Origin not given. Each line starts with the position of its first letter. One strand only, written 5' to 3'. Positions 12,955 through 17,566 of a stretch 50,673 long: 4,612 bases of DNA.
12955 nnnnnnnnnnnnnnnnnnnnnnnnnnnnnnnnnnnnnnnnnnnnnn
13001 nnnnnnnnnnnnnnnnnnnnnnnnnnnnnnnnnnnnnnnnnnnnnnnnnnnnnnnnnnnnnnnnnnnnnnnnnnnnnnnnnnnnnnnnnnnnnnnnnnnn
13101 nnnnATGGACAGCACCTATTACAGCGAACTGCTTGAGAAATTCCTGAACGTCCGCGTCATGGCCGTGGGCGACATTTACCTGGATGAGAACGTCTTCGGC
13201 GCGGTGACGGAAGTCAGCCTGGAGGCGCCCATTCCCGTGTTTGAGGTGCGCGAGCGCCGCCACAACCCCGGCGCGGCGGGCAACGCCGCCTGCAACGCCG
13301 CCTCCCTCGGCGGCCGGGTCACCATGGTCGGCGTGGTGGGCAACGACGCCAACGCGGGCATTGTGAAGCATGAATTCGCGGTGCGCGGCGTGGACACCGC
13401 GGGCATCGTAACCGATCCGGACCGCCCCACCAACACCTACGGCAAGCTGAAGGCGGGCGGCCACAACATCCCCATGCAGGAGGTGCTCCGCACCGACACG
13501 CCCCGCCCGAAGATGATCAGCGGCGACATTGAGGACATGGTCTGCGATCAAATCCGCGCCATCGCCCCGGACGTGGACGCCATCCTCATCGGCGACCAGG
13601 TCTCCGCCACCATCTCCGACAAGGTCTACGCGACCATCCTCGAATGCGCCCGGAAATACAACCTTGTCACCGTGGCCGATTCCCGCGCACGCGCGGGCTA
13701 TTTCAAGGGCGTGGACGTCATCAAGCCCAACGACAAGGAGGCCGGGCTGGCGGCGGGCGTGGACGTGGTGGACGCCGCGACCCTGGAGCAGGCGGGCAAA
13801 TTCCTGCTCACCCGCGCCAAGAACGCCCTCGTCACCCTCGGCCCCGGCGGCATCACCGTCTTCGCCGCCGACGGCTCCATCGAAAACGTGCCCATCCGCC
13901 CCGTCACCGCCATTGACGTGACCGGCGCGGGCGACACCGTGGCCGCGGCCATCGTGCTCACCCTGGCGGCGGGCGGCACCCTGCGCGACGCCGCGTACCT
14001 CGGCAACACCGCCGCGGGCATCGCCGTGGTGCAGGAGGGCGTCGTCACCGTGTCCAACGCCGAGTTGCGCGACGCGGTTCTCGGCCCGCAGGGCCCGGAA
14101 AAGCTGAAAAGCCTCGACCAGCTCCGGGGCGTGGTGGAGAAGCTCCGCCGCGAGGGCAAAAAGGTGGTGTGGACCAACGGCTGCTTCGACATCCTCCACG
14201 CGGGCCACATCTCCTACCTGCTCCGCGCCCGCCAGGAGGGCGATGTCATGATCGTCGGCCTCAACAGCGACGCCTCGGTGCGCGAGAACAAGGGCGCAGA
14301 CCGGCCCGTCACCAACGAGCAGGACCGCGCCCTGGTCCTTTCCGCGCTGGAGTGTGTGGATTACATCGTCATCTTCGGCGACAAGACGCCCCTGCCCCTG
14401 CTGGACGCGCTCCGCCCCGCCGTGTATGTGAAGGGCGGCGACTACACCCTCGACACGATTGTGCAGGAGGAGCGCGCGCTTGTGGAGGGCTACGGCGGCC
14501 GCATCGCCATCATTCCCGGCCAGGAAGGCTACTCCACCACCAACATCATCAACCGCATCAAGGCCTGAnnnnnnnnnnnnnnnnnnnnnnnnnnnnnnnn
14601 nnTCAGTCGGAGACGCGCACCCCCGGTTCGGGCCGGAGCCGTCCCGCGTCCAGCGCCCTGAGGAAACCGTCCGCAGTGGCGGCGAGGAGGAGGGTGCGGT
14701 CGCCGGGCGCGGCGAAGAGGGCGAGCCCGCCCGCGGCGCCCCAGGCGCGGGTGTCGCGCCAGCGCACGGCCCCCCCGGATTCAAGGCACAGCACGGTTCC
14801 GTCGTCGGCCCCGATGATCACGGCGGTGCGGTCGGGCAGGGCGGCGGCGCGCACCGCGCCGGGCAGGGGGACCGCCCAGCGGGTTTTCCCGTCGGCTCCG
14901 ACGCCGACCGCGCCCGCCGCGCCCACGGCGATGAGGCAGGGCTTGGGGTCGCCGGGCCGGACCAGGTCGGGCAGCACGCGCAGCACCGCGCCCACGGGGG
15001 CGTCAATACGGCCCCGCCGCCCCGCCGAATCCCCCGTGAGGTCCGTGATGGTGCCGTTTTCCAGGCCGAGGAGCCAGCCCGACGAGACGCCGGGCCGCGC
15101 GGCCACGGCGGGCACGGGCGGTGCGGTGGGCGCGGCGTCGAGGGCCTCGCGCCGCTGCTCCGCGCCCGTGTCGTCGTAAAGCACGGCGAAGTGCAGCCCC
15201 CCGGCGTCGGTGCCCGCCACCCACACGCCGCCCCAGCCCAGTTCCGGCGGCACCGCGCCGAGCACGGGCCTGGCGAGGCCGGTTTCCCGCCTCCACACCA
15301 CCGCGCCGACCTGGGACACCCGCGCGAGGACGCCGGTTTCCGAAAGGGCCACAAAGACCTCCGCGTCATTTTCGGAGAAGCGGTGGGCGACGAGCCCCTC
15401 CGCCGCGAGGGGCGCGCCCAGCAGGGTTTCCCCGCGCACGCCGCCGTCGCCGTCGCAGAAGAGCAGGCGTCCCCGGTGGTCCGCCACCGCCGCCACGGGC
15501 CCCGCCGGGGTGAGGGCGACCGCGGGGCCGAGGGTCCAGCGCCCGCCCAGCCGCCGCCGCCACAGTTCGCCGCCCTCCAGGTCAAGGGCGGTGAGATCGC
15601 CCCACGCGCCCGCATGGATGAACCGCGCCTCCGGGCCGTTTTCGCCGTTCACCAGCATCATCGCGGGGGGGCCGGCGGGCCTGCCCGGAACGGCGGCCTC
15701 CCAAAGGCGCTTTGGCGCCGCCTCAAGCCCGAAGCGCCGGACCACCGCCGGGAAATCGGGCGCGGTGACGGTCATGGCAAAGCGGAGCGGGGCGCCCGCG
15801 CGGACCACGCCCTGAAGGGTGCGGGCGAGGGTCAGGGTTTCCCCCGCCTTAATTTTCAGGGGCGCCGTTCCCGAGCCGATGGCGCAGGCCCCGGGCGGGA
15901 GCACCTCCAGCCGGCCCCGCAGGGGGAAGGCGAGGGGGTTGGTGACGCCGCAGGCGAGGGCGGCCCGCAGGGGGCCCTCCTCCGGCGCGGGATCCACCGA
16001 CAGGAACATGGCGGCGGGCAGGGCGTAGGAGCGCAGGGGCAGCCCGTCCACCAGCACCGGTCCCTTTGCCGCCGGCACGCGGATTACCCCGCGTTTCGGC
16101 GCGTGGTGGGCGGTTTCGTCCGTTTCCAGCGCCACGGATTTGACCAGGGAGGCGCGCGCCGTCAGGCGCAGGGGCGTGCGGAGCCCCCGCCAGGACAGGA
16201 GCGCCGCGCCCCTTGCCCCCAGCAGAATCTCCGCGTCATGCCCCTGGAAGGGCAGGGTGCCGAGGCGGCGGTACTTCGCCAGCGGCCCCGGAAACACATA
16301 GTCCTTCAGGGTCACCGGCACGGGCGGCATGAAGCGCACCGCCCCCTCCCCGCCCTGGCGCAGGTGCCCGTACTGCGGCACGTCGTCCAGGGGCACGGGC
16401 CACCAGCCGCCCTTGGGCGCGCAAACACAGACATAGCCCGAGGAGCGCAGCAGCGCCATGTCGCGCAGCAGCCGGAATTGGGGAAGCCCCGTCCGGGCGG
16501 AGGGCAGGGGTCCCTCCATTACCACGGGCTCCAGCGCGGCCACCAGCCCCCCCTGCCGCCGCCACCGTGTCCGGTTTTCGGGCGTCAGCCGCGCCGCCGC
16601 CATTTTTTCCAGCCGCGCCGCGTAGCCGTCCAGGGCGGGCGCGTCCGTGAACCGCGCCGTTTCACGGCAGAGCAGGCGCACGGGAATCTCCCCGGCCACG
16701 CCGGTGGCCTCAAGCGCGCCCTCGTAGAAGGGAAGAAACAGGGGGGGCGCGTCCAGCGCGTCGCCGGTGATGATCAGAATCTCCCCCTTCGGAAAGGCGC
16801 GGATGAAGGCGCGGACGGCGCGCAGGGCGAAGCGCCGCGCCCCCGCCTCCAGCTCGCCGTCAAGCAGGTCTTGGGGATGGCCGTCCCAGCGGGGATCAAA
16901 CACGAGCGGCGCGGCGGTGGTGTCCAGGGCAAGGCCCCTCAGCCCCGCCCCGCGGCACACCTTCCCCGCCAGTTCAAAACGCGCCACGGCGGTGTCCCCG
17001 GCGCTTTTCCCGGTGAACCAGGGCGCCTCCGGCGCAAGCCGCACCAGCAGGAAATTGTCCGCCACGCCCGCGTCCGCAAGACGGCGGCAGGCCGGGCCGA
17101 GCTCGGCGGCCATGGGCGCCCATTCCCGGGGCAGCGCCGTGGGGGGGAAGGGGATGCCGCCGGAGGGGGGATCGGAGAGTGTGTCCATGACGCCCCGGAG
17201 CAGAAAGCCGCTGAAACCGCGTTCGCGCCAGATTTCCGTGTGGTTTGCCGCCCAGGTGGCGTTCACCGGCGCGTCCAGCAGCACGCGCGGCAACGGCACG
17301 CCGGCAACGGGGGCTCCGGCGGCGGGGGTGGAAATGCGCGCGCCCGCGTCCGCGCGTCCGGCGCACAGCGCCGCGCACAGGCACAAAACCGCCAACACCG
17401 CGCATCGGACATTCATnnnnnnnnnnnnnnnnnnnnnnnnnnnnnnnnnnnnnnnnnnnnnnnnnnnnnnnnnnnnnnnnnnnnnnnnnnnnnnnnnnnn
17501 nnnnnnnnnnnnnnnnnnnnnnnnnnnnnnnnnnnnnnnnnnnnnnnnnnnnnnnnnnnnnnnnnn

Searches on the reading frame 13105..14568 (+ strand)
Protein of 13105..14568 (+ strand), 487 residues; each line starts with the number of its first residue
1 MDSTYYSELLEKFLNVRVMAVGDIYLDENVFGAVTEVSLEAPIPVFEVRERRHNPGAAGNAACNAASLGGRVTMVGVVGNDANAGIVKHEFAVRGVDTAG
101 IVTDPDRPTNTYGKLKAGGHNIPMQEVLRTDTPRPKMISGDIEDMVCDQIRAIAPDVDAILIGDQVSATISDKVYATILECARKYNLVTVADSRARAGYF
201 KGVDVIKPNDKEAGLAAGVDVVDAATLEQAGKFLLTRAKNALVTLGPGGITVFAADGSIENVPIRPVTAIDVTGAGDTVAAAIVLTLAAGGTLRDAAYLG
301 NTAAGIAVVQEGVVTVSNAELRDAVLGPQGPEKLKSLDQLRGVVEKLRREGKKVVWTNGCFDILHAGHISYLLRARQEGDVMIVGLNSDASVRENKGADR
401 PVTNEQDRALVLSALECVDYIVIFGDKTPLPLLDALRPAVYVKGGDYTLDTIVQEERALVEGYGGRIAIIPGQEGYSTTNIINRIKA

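Call 10: search_protein_families(library=pfam, proteins=[window:13105-14568:+], max_evalue=0.01)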
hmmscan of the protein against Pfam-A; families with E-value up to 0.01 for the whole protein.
window:13105-14568:+ (487 aa): 4 families
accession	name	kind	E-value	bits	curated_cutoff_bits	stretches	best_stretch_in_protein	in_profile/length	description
PF00294.29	PfkB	-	3.1e-35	122.4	25.8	1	41-315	22-297/302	pfkB family carbohydrate kinase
PF01467.32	CTP_transf_like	-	6.3e-19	68.9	21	1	356-484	1-133/133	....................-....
PF08543.17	Phos_pyr_kin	-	2.6e-06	27.4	27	1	198-299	115-223/246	Phosphomethylpyrimidine kinase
PF02569.21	Pantoate_ligase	-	0.0065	16.1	20.7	0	334-386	3-54/268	Pantoate-beta-alanine ligase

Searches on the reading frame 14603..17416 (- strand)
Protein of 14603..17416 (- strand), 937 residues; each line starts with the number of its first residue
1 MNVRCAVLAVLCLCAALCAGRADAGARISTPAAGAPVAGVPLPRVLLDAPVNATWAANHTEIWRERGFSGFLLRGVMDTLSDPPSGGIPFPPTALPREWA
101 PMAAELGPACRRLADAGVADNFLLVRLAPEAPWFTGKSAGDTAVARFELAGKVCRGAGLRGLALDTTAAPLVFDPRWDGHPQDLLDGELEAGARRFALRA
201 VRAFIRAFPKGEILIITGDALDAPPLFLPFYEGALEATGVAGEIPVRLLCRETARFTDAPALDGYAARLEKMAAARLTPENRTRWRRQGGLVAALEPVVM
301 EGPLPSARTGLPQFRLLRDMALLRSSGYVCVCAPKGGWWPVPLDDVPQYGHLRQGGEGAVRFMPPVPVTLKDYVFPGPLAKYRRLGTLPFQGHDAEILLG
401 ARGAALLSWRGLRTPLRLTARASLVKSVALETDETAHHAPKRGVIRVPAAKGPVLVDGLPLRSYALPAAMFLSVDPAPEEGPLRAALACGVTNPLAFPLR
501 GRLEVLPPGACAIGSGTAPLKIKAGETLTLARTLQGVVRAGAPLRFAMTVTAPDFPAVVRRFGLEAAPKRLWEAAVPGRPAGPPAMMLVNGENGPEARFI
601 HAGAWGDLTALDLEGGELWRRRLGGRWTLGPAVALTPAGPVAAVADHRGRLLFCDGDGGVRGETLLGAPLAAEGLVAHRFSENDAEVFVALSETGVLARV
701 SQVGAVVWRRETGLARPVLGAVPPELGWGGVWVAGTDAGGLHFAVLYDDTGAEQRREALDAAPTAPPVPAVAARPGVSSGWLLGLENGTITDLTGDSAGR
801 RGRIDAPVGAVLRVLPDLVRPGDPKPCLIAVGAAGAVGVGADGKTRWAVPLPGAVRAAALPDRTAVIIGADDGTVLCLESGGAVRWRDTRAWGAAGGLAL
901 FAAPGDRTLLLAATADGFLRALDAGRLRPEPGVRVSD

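Call 10: search_protein_families(library=pfam, proteins=[window:14603-17416:-], max_evalue=0.01)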
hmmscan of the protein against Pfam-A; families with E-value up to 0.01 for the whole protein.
window:14603-17416:- (937 aa): 2 families
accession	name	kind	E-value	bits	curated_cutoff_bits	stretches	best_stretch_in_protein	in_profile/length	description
PF13360.13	PQQ_2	-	1.1e-06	28.9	27.6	1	841-924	51-135/233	Outer membrane protein assembly factor BamB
PF13570.13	Beta-prop_ACSF4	-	0.0068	16.3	133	0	842-886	80-127/329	Beta-alanine-activating enzyme, beta-propeller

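Call 18: search_protein_families(library=ncbifam, proteins=[window:14603-17416:-], max_evalue=0.01)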
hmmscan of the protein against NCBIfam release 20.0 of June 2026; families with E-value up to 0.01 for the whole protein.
window:14603-17416:- (937 aa): 1 family
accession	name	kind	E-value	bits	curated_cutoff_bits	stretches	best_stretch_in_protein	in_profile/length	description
TIGR03300.1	assembly_YfgL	equivalog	3.3e-06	26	285.2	1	841-924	83-162/377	outer membrane protein assembly factor BamB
